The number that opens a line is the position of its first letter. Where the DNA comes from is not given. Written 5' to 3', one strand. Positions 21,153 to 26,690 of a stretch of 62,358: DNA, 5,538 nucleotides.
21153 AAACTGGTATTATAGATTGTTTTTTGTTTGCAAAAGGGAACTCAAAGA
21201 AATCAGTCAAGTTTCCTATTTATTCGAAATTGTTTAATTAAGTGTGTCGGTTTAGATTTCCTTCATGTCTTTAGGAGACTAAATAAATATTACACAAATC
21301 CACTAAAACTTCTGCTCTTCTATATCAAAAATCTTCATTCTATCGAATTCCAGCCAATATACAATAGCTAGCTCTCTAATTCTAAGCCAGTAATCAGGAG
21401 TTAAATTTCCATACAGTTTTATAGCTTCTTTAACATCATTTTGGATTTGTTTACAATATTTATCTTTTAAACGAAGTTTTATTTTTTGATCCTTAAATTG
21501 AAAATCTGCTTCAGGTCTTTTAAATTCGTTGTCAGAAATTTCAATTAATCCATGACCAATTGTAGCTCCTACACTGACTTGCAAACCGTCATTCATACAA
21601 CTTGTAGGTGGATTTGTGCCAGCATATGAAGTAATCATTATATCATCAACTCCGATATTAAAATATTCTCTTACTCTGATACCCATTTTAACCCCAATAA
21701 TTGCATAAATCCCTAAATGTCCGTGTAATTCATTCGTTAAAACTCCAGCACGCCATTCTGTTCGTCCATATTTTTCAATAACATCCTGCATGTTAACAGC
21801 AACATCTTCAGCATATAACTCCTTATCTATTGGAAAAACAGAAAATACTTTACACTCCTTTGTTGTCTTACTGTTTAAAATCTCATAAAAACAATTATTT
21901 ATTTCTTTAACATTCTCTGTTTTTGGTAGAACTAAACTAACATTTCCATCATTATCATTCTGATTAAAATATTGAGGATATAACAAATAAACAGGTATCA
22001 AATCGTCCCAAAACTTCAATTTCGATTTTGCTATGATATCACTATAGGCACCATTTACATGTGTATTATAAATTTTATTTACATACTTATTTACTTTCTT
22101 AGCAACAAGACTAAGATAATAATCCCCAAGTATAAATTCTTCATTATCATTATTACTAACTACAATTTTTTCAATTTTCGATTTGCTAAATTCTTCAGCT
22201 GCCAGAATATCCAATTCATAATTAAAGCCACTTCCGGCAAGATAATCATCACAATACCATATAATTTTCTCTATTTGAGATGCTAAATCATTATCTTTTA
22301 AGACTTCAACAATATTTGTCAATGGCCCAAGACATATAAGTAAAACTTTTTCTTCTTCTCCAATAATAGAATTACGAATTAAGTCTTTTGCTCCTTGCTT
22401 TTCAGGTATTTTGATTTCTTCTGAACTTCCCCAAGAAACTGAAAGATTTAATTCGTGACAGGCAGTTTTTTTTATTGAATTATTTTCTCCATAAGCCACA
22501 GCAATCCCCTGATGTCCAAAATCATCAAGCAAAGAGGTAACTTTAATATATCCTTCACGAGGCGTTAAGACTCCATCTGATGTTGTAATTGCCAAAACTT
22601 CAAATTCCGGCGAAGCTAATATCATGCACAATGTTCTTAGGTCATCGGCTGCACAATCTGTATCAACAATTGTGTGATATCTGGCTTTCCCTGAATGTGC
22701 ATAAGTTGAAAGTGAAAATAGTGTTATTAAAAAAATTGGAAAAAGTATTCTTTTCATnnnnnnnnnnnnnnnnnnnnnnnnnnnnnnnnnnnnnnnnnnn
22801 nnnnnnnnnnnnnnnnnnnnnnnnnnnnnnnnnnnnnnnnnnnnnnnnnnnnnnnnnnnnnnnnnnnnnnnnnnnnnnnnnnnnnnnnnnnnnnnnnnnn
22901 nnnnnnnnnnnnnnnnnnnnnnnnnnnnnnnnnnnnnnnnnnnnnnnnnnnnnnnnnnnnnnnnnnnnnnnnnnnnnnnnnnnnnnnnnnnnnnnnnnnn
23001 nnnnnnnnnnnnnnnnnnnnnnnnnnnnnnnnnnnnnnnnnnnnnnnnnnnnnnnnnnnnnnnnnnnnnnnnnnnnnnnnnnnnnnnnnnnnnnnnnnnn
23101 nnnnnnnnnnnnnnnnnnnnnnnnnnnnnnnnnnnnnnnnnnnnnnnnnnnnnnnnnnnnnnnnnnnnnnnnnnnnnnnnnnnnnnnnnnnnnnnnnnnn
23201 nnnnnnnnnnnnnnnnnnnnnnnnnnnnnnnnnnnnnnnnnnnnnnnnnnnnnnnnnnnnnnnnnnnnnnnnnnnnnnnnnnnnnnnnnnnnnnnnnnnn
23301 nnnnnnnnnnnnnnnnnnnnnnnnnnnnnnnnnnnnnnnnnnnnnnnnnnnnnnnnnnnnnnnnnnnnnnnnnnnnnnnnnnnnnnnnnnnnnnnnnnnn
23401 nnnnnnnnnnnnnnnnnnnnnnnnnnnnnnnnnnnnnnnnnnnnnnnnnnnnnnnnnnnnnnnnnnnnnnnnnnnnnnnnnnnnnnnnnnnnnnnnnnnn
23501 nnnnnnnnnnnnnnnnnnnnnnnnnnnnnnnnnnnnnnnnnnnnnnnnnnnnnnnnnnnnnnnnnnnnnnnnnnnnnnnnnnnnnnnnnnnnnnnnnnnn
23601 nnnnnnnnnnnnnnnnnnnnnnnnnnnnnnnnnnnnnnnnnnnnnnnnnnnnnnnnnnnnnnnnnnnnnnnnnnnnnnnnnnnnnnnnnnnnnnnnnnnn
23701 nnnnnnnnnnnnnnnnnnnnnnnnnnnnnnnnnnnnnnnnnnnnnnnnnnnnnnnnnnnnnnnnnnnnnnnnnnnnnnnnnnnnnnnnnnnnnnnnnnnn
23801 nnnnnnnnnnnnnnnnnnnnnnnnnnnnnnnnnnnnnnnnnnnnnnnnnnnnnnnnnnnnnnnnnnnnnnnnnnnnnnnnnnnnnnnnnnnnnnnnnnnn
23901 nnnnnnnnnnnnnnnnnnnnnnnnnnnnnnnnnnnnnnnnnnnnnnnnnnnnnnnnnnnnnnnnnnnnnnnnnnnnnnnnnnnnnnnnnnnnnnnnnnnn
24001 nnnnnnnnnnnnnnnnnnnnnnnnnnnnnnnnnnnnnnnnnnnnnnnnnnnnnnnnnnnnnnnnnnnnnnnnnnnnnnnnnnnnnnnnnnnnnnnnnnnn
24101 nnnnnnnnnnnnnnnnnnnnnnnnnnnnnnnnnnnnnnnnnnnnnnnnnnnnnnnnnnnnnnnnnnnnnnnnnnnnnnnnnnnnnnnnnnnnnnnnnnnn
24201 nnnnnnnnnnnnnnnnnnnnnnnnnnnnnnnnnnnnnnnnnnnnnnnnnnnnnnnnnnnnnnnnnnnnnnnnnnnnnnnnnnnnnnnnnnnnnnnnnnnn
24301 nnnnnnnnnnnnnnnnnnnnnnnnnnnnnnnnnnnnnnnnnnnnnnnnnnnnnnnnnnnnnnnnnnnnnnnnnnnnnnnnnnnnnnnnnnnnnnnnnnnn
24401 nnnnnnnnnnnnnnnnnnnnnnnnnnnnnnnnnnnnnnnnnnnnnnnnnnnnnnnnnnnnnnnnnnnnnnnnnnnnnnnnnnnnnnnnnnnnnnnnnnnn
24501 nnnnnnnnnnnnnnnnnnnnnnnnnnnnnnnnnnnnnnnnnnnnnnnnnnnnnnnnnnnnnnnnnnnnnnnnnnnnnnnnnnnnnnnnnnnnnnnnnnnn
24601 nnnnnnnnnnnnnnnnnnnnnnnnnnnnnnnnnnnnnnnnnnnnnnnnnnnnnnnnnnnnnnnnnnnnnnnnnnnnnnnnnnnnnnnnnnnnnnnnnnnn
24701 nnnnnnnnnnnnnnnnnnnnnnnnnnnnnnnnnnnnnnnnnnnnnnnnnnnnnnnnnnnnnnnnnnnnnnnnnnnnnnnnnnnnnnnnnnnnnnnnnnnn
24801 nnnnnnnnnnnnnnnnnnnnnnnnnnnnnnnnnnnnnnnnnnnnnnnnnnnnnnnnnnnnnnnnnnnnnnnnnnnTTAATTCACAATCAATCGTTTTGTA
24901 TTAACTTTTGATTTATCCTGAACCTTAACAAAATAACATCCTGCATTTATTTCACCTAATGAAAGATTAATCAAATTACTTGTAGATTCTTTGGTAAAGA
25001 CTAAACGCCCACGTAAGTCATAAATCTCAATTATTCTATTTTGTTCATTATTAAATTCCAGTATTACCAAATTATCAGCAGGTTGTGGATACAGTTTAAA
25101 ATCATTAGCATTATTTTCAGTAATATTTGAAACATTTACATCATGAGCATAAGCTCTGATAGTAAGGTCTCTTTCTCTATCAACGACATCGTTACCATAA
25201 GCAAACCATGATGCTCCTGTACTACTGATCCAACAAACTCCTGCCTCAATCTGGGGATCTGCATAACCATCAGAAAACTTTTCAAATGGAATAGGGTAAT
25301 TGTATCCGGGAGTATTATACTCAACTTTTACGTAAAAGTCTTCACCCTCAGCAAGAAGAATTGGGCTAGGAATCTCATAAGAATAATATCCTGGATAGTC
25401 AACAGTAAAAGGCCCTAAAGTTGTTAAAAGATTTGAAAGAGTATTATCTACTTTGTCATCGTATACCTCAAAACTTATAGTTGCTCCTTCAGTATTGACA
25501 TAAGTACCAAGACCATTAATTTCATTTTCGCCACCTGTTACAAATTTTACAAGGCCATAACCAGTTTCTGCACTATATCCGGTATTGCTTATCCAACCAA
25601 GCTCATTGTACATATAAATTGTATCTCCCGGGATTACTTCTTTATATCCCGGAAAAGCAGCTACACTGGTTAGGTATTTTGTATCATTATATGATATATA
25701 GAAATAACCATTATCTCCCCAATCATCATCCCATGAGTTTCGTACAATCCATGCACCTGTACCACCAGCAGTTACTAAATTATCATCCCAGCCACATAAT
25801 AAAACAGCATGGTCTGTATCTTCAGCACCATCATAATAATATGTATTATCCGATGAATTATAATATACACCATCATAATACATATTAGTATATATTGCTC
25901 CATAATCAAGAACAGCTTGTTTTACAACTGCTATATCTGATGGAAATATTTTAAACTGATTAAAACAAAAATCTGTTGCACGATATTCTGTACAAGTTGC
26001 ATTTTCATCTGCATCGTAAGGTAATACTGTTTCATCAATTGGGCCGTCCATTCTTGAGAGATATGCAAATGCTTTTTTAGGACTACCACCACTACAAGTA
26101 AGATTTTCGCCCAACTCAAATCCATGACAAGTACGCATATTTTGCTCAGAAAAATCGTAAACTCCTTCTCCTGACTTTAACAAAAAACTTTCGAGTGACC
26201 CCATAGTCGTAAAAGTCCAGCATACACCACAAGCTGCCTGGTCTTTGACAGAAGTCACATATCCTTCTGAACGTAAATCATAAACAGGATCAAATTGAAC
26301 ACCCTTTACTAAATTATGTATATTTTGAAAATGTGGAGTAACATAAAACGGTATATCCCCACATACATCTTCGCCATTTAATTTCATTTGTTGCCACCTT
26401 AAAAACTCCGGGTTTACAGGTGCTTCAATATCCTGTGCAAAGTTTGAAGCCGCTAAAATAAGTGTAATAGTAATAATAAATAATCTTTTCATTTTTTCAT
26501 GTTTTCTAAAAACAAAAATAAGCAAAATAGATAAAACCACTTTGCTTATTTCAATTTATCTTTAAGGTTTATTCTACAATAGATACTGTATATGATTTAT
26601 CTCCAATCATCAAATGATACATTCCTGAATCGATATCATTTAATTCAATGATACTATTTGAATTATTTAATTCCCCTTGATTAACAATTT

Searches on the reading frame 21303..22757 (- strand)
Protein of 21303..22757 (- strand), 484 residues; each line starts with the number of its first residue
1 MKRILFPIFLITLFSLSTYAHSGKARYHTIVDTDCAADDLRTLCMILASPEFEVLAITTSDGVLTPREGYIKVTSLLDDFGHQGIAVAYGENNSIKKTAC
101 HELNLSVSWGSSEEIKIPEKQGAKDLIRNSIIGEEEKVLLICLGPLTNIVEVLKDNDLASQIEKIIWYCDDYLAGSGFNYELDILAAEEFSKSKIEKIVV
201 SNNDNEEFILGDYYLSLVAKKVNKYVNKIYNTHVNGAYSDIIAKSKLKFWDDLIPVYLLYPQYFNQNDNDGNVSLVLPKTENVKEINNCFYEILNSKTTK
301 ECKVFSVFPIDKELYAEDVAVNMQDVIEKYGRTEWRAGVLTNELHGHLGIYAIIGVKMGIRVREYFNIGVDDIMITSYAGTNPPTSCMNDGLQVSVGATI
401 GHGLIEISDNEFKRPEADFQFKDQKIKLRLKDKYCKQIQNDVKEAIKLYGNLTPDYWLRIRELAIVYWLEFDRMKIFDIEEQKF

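Call 74: search_protein_families(library=pfam, proteins=[window:21303-22757:-], max_evalue=0.0001)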
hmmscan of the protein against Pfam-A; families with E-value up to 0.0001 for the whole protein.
window:21303-22757:- (484 aa): 2 families
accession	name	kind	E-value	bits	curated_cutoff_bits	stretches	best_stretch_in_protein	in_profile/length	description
PF01156.24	IU_nuc_hydro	-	3.3e-19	70.1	34.2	1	30-272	2-258/297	Inosine-uridine preferring nucleoside hydrolase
PF02663.19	FmdE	-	2e-12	47.7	22.9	1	344-453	1-108/133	FmdE, Molybdenum formylmethanofuran dehydrogenase operon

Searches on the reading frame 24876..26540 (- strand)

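Call 74: search_protein_families(library=pfam, proteins=[window:24876-26540:-], max_evalue=0.0001)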
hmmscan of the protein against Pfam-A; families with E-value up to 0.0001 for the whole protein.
window:24876-26540:- (554 aa): 3 families
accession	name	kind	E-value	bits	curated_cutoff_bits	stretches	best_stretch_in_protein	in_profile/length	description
PF00112.29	Peptidase_C1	-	2.3e-36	126.4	20.7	1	87-287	5-207/220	Papain family cysteine protease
PF18560.7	Lectin_like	-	2.3e-22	80.3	27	1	308-465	1-156/156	Lectin like domain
PF18962.6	Por_Secre_tail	-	8e-13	48.9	27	1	483-553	1-75/75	Secretion system C-terminal sorting domain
